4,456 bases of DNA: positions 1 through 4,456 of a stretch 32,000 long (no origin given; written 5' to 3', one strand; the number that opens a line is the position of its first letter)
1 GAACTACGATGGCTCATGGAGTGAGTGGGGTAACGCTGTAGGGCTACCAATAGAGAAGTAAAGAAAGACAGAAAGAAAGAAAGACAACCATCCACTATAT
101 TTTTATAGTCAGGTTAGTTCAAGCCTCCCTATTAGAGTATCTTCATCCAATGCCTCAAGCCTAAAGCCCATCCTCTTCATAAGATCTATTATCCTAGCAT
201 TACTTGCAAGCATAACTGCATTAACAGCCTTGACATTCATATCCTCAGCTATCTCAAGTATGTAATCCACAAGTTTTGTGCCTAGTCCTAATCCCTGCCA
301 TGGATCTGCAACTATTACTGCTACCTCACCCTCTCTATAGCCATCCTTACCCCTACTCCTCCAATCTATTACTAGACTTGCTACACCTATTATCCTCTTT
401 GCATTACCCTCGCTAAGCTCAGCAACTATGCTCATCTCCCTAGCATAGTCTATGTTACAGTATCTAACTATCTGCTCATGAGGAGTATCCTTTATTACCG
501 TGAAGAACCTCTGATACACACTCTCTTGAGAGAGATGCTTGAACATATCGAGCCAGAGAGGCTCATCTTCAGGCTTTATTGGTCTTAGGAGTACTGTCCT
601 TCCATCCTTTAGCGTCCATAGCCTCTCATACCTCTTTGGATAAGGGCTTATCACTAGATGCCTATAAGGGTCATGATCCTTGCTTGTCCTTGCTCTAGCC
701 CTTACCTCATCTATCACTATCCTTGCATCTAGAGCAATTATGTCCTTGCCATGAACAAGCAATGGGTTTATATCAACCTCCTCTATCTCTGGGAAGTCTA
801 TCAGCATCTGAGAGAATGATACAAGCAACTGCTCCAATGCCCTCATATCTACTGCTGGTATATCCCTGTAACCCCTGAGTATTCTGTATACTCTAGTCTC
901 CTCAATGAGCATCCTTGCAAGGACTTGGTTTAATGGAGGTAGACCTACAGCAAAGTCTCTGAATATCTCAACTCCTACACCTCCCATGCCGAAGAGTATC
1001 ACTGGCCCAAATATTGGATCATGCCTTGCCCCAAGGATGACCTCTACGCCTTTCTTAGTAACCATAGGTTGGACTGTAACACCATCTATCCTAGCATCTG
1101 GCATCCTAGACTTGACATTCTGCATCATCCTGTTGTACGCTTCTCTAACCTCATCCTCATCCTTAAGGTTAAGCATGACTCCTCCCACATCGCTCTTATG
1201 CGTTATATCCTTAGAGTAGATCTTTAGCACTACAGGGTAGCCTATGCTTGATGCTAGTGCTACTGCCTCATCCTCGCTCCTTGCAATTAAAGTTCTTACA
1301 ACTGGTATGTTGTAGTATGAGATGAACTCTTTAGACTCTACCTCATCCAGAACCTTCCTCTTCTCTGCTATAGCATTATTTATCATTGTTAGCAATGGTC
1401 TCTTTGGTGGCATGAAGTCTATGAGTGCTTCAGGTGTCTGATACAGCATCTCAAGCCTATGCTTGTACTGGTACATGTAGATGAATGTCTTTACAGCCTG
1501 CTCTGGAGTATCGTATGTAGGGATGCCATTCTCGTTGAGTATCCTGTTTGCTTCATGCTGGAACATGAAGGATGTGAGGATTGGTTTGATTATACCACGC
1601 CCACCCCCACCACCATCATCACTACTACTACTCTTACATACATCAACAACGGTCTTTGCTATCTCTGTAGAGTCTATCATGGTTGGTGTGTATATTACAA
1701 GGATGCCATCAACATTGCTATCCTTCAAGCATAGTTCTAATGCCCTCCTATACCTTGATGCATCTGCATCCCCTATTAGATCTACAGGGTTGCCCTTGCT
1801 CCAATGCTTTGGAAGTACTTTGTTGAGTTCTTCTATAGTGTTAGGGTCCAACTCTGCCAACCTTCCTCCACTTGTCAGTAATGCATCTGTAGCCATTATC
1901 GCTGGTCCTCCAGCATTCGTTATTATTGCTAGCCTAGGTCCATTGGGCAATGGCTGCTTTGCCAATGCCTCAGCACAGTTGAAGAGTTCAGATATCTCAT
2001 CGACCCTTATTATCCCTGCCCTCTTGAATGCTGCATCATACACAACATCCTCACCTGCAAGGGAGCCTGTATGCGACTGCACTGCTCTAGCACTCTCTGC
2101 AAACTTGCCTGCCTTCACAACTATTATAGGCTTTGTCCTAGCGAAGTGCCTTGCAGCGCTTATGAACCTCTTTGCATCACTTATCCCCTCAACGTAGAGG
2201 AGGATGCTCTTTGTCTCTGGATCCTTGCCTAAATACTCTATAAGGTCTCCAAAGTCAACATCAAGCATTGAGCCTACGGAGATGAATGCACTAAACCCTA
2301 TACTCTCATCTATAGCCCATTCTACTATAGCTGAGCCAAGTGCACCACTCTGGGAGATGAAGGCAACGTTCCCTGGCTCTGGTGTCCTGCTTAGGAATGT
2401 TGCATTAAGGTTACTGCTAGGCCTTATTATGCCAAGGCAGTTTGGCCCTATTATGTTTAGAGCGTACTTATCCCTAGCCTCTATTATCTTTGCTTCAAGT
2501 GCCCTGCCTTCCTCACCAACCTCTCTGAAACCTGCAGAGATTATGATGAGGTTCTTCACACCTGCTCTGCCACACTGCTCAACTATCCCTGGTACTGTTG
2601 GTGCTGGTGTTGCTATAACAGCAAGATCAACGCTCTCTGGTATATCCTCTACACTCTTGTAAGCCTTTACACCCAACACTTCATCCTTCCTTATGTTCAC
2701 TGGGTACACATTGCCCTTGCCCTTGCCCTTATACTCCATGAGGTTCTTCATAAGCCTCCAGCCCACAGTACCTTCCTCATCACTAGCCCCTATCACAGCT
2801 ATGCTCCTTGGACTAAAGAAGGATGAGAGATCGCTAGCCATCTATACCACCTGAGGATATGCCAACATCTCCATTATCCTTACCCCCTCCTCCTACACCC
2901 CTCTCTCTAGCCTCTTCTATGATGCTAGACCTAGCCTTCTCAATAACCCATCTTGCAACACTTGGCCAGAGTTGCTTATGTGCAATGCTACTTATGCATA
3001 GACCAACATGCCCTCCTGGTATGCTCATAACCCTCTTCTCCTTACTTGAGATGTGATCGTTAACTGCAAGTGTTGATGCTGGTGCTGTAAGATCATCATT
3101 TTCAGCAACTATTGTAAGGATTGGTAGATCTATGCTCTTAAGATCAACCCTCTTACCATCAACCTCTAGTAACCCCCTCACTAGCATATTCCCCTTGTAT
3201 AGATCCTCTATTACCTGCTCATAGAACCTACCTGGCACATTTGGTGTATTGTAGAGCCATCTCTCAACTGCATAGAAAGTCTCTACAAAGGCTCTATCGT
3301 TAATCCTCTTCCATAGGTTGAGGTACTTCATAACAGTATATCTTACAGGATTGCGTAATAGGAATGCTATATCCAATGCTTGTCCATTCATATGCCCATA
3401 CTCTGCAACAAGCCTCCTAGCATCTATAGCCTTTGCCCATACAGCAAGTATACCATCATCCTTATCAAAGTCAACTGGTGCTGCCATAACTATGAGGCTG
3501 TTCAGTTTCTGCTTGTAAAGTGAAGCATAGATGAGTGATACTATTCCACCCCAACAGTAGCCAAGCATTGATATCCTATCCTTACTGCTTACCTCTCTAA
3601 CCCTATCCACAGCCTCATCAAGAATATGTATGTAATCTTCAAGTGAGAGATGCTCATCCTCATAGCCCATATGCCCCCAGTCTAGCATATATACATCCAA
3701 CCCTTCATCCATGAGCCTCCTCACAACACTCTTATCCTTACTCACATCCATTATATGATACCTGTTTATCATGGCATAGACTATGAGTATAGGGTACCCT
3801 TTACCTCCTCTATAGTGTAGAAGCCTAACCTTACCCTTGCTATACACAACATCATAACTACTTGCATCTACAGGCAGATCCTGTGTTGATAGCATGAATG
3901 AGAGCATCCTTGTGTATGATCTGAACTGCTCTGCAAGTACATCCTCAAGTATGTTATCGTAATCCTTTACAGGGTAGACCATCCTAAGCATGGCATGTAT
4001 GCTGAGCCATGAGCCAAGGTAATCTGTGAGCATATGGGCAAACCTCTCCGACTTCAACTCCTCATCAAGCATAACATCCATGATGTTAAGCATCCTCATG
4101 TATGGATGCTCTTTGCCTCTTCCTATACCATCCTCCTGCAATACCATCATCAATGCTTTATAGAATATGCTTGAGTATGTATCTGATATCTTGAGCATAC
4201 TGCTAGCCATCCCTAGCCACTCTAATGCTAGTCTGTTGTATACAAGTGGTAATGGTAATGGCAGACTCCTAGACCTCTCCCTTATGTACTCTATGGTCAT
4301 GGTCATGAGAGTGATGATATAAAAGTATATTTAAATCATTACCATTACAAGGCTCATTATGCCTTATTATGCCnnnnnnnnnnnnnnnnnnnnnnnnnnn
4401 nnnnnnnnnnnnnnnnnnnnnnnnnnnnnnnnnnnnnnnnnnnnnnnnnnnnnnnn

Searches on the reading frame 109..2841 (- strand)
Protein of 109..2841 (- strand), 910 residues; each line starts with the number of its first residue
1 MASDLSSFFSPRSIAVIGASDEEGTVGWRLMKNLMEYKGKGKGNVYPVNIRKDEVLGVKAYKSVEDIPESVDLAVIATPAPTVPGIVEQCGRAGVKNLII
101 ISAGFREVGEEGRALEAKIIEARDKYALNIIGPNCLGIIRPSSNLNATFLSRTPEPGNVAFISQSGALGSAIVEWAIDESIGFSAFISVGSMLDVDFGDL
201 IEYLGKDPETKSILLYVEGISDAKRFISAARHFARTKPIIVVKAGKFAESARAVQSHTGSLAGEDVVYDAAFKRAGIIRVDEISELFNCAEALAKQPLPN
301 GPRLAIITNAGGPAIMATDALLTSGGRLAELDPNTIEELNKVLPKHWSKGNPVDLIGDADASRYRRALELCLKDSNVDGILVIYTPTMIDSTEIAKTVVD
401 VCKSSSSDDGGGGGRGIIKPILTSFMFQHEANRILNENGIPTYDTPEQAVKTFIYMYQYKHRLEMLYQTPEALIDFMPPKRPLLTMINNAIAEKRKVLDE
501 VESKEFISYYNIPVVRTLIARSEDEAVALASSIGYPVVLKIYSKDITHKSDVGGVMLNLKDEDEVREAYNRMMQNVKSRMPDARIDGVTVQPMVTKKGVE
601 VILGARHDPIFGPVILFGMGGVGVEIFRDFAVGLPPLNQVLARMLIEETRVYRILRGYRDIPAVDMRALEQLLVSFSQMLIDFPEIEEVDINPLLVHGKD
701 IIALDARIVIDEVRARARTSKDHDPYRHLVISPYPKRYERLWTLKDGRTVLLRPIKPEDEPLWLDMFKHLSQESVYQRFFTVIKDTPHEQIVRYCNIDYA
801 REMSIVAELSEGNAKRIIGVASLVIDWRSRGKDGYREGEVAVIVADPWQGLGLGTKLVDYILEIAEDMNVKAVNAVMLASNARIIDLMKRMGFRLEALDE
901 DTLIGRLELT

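Call 28: search_protein_families(library=pfam, proteins=[window:109-2841:-], max_evalue=0.001)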
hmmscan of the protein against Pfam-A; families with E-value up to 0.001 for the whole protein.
window:109-2841:- (910 aa): 10 families
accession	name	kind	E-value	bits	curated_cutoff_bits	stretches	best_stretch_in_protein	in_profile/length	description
PF13549.11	ATP-grasp_5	-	1.8e-94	315.7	27.6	1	490-710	2-221/221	ATP-grasp domain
PF13607.11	Succ_CoA_lig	-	1.7e-57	193.5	27.4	1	156-293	1-138/138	Succinyl-CoA ligase like flavodoxin domain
PF13380.12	CoA_binding_2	-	1.5e-24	87.1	22.8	1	12-139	1-114/116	CoA binding domain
PF02629.25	CoA_binding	-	1e-12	49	22.3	1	11-104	3-97/97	CoA binding domain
PF19045.5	Ligase_CoA_2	-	2.5e-12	47.6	23.7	1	305-454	2-149/162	Ligase-CoA domain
PF00583.31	Acetyltransf_1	-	3.3e-11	43.9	20.7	1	786-893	18-116/116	Acetyltransferase (GNAT) family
PF13302.13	Acetyltransf_3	-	4.2e-10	40.9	25.4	1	750-894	2-138/138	Acetyltransferase (GNAT) domain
PF13508.13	Acetyltransf_7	-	5.1e-06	27.2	27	1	806-894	7-83/84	Acetyltransferase (GNAT) domain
PF13420.13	Acetyltransf_4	-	0.00013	22.5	24.3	0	810-897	55-138/155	Acetyltransferase (GNAT) domain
PF00549.24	Ligase_CoA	-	0.00053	20.5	24.5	0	165-259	4-105/128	CoA-ligase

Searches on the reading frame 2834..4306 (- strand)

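Call 28: search_protein_families(library=pfam, proteins=[window:2834-4306:-], max_evalue=0.001)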
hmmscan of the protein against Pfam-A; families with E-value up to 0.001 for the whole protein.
window:2834-4306:- (490 aa): 7 families
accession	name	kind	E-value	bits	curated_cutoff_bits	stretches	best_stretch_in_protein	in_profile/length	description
PF00561.26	Abhydrolase_1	-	4.1e-16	59.8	25.8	1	194-435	19-240/245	alpha/beta hydrolase fold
PF12146.15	Hydrolase_4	-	1.7e-12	47.6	27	1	193-283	22-116/239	Serine aminopeptidase, S33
PF11339.14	DUF3141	-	3.2e-10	39.7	29.7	1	303-443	209-348/582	Protein of unknown function (DUF3141)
PF06850.17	PHB_depo_C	-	2.1e-07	31.1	27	1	356-454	96-199/203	PHB de-polymerase C-terminus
PF12697.13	Abhydrolase_6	-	4.8e-06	27.8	26.3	1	196-318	21-123/217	Alpha/beta hydrolase family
PF07167.19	PhaC_N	-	0.0004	20.6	23.7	1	150-196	121-171/173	Poly-beta-hydroxybutyrate polymerase (PhaC) N-terminus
PF01738.24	DLH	-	0.00083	19.4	21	0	227-266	79-119/217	Dienelactone hydrolase family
